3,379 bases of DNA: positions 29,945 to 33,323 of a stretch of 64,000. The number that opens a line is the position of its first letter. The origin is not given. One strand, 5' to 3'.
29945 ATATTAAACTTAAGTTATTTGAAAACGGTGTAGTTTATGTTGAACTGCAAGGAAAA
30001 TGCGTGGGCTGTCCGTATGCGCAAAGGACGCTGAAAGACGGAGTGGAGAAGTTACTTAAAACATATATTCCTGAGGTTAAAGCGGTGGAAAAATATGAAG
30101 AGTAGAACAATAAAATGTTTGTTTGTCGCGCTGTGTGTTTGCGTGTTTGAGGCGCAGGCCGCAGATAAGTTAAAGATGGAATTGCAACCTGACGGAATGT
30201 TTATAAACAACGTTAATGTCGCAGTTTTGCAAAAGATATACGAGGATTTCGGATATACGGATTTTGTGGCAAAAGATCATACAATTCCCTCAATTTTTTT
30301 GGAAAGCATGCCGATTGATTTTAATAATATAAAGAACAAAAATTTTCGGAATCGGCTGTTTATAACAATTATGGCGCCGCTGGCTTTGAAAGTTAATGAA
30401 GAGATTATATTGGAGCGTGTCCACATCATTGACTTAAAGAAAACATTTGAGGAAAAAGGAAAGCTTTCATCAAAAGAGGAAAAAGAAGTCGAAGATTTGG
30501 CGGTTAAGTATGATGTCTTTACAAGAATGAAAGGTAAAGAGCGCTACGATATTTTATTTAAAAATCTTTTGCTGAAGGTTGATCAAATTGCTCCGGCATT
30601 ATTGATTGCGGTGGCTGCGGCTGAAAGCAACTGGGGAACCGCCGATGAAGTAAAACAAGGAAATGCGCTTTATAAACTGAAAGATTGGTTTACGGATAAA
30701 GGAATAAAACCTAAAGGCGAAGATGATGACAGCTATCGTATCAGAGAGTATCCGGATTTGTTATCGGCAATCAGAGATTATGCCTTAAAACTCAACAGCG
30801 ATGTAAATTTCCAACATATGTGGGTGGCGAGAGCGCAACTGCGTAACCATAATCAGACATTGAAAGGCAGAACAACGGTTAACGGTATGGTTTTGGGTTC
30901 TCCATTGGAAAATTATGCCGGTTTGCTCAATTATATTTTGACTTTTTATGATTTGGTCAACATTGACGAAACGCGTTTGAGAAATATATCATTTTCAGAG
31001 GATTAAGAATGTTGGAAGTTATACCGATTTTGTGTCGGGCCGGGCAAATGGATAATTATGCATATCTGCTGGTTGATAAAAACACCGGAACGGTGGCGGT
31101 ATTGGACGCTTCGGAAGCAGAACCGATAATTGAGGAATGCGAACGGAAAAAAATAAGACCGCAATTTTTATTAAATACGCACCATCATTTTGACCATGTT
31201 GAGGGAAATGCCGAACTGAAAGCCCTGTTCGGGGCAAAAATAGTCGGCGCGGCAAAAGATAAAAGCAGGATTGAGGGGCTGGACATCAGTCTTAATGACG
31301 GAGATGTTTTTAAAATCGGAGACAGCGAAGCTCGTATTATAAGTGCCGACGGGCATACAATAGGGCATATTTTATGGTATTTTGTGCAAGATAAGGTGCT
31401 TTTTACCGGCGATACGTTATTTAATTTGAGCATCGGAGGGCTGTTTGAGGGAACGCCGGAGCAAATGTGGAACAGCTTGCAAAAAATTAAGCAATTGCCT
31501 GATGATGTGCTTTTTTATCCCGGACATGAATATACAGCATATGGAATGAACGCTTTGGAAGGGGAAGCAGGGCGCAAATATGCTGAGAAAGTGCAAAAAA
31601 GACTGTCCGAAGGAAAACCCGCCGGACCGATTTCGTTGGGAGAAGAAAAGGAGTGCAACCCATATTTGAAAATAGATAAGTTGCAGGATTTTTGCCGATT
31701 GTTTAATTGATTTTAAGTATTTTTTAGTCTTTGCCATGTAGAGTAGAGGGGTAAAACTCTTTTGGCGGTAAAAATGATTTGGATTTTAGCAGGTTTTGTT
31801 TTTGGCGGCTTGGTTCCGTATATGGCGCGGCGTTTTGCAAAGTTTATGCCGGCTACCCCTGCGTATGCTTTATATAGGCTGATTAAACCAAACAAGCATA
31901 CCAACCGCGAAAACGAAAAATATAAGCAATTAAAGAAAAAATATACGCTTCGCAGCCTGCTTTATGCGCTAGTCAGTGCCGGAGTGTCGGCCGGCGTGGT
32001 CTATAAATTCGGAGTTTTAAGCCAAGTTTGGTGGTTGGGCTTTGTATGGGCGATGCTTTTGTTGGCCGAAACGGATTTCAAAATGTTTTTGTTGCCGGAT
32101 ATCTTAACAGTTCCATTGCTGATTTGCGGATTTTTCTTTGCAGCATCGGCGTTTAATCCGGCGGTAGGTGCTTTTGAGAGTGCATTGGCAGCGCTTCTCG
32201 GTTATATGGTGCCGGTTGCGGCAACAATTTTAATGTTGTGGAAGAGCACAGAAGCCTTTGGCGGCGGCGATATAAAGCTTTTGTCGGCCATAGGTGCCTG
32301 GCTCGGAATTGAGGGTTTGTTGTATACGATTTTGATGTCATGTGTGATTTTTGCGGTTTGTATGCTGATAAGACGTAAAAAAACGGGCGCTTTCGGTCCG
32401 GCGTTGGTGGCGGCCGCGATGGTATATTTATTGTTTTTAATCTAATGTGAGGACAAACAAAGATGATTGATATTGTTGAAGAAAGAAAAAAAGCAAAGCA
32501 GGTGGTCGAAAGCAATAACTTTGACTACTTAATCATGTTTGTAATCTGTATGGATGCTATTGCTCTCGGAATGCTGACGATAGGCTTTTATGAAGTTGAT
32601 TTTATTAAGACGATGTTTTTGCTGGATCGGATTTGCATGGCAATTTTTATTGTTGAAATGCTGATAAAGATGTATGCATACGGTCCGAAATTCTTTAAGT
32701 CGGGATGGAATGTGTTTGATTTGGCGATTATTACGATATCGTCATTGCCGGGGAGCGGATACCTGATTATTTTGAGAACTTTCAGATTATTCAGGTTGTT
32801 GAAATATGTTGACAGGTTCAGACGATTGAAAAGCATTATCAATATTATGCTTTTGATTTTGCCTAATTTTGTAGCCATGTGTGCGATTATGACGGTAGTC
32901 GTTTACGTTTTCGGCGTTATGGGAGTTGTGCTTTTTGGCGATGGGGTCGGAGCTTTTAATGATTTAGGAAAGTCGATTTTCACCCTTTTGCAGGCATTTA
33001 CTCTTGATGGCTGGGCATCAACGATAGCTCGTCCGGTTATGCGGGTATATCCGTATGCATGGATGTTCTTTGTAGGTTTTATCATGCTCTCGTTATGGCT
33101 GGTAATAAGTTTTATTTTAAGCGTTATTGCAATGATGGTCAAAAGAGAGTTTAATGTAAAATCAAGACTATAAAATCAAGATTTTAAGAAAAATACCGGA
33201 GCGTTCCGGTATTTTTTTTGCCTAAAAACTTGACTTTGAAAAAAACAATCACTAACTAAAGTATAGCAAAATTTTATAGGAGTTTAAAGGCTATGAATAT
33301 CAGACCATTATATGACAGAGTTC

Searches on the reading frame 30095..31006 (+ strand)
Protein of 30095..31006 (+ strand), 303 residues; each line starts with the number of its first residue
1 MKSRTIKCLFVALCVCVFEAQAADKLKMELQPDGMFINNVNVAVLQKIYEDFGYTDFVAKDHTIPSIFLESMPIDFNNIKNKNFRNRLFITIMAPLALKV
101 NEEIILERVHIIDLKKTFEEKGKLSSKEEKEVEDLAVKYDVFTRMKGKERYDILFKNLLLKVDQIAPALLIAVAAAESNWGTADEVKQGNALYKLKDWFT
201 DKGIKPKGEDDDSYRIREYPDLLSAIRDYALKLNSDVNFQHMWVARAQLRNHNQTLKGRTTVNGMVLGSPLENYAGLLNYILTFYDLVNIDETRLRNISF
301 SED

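Call 35: search_protein_families(library=pfam, proteins=[window:30095-31006:+], max_evalue=0.00001)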
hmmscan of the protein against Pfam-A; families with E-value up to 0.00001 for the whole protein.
window:30095-31006:+ (303 aa): 1 family
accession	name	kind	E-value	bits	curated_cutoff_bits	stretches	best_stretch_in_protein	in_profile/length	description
PF01832.25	Glucosaminidase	-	8.2e-07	30.2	30.2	1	163-241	11-87/123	Mannosyl-glycoprotein endo-beta-N-acetylglucosaminidase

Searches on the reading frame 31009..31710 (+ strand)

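Call 35: search_protein_families(library=pfam, proteins=[window:31009-31710:+], max_evalue=0.00001)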
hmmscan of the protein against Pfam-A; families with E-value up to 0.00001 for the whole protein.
window:31009-31710:+ (233 aa): 2 families
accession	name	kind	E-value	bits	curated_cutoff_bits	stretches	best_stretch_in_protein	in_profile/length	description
PF00753.33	Lactamase_B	-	4.1e-21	76.3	22.7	1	16-173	6-196/196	Metallo-beta-lactamase superfamily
PF16123.11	HAGH_C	-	3.2e-06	27.9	25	1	186-224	18-56/83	Hydroxyacylglutathione hydrolase C-terminus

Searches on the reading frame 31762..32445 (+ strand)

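Call 35: search_protein_families(library=pfam, proteins=[window:31762-32445:+], max_evalue=0.00001)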
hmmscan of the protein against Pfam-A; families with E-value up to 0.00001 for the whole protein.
window:31762-32445:+ (227 aa): 1 family
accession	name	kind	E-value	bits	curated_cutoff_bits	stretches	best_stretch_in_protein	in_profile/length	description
PF01478.23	Peptidase_A24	-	1.6e-17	64.2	26.5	1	94-201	3-103/104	Type IV leader peptidase family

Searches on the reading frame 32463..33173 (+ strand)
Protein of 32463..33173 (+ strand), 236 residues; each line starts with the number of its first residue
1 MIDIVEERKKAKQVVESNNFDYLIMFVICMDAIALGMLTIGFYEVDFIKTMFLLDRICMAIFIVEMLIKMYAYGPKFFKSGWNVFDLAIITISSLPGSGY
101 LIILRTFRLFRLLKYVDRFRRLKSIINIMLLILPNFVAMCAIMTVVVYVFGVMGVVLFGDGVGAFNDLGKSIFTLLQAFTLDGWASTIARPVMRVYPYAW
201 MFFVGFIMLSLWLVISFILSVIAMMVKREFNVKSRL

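Call 35: search_protein_families(library=pfam, proteins=[window:32463-33173:+], max_evalue=0.00001)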
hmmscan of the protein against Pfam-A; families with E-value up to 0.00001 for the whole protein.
window:32463-33173:+ (236 aa): 2 families
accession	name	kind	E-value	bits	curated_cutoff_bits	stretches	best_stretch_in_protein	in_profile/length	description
PF00520.37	Ion_trans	-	4.9e-32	111.5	25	1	19-227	3-234/241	Ion transport protein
PF08016.18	PKD_channel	-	1.3e-06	28.5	22.4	0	99-223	101-219/225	Polycystin cation channel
